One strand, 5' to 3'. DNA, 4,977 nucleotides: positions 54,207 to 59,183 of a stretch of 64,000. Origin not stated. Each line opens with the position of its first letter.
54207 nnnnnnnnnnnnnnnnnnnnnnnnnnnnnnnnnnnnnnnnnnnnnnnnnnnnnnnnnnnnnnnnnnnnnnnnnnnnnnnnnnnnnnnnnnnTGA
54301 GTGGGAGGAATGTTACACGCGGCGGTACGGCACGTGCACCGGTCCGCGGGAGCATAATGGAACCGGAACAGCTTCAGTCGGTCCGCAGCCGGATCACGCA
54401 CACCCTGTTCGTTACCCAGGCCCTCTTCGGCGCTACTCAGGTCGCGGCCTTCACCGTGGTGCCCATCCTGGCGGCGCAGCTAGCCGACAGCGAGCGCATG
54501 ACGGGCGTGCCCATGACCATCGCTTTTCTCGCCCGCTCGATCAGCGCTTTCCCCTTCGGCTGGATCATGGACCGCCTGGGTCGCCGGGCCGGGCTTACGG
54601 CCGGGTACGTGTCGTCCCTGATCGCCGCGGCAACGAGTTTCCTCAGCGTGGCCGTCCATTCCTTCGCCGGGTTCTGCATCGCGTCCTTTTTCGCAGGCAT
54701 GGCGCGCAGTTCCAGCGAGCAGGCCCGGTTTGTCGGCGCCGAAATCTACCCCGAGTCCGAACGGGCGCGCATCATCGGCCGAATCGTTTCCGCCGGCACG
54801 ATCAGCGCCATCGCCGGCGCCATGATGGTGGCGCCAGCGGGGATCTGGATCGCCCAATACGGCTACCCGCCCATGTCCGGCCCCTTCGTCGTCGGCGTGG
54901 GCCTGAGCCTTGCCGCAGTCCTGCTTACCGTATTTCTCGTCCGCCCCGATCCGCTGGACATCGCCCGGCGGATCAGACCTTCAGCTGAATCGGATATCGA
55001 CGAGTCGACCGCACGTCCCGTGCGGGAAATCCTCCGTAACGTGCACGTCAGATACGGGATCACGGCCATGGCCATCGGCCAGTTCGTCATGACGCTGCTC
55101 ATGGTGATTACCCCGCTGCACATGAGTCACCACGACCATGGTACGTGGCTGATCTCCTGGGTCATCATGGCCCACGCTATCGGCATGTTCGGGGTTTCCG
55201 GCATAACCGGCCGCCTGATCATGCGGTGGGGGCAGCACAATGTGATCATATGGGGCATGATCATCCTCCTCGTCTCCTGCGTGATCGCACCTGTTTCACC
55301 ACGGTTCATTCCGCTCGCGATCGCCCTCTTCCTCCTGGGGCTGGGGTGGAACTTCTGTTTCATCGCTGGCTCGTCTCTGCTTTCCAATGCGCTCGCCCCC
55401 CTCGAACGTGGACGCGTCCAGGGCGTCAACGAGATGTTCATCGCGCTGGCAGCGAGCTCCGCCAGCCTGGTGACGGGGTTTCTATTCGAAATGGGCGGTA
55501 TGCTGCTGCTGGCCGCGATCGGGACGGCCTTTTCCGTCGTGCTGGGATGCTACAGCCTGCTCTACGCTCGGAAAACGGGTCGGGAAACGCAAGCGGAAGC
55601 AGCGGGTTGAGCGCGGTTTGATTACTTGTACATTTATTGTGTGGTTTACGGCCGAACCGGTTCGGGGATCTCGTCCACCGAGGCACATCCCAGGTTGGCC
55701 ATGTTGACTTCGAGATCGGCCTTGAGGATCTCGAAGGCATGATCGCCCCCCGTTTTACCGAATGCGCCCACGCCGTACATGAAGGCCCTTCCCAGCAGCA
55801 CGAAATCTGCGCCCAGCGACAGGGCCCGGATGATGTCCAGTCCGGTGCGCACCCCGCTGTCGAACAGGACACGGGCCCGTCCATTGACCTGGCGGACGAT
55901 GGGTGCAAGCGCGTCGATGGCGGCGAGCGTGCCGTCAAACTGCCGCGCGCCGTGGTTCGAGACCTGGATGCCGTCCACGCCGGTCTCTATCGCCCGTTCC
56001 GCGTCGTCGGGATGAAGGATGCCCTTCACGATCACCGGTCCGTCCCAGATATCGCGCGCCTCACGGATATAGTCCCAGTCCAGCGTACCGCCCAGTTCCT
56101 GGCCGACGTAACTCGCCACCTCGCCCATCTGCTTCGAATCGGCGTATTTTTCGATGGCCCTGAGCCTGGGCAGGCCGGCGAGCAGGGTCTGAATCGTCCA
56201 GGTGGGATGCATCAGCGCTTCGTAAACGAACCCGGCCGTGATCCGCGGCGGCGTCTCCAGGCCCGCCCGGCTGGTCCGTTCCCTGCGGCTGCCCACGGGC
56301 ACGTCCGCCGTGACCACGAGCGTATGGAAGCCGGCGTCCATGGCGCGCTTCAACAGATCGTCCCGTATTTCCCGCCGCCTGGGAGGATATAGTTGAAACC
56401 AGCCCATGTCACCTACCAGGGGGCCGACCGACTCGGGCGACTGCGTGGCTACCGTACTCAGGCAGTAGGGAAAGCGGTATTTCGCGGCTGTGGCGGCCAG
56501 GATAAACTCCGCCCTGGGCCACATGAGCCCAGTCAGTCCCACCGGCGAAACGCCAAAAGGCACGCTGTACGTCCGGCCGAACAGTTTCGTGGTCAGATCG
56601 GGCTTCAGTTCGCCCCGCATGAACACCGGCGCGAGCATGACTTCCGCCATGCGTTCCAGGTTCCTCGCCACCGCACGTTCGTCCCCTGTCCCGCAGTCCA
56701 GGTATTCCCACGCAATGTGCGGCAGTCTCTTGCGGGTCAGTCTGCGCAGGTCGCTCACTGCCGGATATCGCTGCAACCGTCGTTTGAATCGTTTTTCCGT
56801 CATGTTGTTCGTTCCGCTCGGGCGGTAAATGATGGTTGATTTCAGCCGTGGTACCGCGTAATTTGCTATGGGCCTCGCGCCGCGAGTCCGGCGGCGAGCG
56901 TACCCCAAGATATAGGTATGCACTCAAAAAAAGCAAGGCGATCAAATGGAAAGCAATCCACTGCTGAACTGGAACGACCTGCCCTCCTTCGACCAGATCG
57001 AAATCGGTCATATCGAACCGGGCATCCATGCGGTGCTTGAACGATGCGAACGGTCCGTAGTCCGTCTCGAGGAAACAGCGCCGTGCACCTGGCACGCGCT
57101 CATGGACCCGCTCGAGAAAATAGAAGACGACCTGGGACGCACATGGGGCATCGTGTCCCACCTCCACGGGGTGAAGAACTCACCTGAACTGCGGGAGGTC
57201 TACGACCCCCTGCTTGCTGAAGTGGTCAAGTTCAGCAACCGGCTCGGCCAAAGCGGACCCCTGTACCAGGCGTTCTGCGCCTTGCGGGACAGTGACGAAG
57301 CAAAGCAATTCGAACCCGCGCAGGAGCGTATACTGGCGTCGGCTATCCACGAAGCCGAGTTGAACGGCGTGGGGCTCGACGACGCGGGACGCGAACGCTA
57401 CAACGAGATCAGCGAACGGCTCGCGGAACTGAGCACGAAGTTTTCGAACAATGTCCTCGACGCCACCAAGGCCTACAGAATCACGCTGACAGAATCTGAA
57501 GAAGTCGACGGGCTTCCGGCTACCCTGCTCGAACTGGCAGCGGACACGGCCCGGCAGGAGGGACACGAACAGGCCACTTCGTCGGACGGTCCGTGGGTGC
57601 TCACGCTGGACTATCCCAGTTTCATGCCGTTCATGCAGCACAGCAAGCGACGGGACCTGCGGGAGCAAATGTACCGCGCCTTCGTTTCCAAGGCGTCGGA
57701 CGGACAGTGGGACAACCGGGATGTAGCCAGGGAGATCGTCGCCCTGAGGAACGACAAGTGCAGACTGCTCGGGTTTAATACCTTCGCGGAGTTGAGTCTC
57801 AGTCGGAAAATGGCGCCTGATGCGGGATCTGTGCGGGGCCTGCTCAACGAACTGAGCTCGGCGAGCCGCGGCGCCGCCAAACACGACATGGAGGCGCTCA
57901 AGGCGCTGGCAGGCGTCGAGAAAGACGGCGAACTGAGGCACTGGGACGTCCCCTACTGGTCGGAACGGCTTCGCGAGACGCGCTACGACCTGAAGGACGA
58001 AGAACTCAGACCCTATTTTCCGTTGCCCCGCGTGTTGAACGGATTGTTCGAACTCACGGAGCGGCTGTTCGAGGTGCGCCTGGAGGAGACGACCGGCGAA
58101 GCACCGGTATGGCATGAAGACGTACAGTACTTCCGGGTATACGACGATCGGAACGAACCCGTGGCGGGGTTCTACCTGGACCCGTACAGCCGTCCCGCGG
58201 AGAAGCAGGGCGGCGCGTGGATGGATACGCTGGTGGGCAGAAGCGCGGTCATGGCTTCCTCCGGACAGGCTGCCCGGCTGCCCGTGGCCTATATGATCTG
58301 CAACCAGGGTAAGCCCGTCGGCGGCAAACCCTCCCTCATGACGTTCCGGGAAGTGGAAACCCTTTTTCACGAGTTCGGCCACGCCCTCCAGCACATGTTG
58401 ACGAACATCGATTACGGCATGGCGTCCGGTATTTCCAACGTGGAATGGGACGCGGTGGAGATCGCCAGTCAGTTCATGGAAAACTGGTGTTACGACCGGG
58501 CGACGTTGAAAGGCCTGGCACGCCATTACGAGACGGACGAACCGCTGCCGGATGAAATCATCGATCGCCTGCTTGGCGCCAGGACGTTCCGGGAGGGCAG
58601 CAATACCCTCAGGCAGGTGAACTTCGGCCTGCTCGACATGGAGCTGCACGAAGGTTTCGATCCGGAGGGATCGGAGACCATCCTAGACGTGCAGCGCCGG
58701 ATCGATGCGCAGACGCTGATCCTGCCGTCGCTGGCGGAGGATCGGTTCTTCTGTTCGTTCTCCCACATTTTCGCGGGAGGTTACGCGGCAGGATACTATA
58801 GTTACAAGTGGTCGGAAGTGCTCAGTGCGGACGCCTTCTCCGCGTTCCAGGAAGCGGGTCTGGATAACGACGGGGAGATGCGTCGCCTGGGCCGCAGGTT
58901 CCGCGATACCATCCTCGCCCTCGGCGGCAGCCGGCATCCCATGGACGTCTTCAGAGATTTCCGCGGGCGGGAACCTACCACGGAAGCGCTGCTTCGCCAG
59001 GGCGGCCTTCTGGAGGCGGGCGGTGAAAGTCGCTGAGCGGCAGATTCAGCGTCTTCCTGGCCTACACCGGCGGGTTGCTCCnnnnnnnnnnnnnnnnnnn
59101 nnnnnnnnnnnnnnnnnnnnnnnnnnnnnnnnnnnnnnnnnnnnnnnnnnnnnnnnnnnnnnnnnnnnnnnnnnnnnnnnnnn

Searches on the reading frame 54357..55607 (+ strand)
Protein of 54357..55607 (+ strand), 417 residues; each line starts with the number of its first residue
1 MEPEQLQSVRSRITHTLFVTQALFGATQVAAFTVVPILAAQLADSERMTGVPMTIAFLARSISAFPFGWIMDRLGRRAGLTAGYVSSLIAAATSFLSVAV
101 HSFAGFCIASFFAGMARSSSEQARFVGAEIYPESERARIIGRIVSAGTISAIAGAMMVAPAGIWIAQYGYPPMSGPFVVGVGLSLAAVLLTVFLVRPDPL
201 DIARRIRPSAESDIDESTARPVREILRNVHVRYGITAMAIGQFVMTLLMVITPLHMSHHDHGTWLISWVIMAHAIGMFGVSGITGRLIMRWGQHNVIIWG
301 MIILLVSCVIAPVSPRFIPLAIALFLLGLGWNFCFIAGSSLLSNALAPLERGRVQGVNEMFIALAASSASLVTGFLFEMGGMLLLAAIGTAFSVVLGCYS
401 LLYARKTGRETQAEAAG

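Call 50: search_protein_families(library=pfam, proteins=[window:54357-55607:+], max_evalue=0.001)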
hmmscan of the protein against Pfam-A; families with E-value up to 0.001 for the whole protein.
window:54357-55607:+ (417 aa): 4 families
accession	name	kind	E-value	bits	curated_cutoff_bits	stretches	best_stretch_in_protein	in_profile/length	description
PF07690.21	MFS_1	-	2.1e-32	112.9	33.4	2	17-280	1-257/347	Major Facilitator Superfamily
PF13347.12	MFS_2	-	7.5e-07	28.5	27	1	140-382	141-386/427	MFS/sugar transport protein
PF12832.13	MFS_1_like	-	9.1e-07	28.7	25.2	1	50-381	37-366/373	MFS_1 like family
PF00083.30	Sugar_tr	-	0.00036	20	22.3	0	43-116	42-115/452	Sugar (and other) transporter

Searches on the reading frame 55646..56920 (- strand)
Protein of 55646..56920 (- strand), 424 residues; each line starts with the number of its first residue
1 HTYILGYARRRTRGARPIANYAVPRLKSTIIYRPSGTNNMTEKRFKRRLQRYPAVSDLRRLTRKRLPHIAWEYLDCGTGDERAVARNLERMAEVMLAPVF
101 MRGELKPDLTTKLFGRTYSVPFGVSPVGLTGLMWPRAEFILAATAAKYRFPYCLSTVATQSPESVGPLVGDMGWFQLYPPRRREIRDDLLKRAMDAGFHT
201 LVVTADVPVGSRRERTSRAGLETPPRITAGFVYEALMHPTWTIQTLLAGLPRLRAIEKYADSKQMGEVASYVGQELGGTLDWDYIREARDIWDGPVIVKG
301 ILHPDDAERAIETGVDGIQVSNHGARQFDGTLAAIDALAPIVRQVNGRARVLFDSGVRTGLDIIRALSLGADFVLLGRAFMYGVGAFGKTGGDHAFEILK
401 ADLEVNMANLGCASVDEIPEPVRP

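Call 50: search_protein_families(library=pfam, proteins=[window:55646-56920:-], max_evalue=0.001)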
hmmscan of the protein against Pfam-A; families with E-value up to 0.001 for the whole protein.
window:55646-56920:- (424 aa): 3 families
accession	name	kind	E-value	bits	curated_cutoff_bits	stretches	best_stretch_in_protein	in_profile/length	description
PF01070.24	FMN_dh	-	7.1e-120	400.7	24.9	1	63-419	2-344/350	FMN-dependent dehydrogenase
PF00478.31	IMPDH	-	0.00052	19.6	25.6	0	332-380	193-239/345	IMP dehydrogenase / GMP reductase domain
PF01645.23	Glu_synthase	-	0.00091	18.9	20.4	0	346-385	273-312/369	Conserved region in glutamate synthase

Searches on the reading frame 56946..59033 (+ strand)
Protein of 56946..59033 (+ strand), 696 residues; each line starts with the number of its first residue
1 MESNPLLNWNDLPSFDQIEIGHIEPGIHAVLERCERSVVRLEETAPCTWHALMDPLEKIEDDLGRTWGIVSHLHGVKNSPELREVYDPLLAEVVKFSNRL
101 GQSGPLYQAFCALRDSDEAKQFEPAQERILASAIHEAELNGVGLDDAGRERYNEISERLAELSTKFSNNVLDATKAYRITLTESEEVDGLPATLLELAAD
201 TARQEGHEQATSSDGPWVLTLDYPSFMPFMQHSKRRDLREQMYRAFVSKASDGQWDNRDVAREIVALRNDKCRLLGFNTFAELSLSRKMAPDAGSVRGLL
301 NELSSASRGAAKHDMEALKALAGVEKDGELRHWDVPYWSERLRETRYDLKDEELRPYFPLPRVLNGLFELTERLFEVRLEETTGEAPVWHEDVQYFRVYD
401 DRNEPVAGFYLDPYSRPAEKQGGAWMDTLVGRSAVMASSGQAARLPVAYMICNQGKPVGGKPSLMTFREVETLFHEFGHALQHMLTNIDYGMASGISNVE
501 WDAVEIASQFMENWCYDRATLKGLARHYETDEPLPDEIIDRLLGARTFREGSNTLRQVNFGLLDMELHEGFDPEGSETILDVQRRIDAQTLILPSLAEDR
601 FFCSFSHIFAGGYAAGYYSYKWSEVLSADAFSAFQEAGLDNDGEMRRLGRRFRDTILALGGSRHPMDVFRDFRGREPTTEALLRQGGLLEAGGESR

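Call 50: search_protein_families(library=pfam, proteins=[window:56946-59033:+], max_evalue=0.001)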
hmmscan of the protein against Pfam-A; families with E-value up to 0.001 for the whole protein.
window:56946-59033:+ (696 aa): 2 families
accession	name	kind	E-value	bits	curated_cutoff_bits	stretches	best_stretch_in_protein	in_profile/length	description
PF01432.26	Peptidase_M3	-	2e-140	469.6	27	1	229-685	1-454/457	Peptidase family M3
PF19310.4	TOP_N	-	1.2e-40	138.6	27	1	28-147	2-121/123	Neurolysin/Thimet oligopeptidase, N-terminal domain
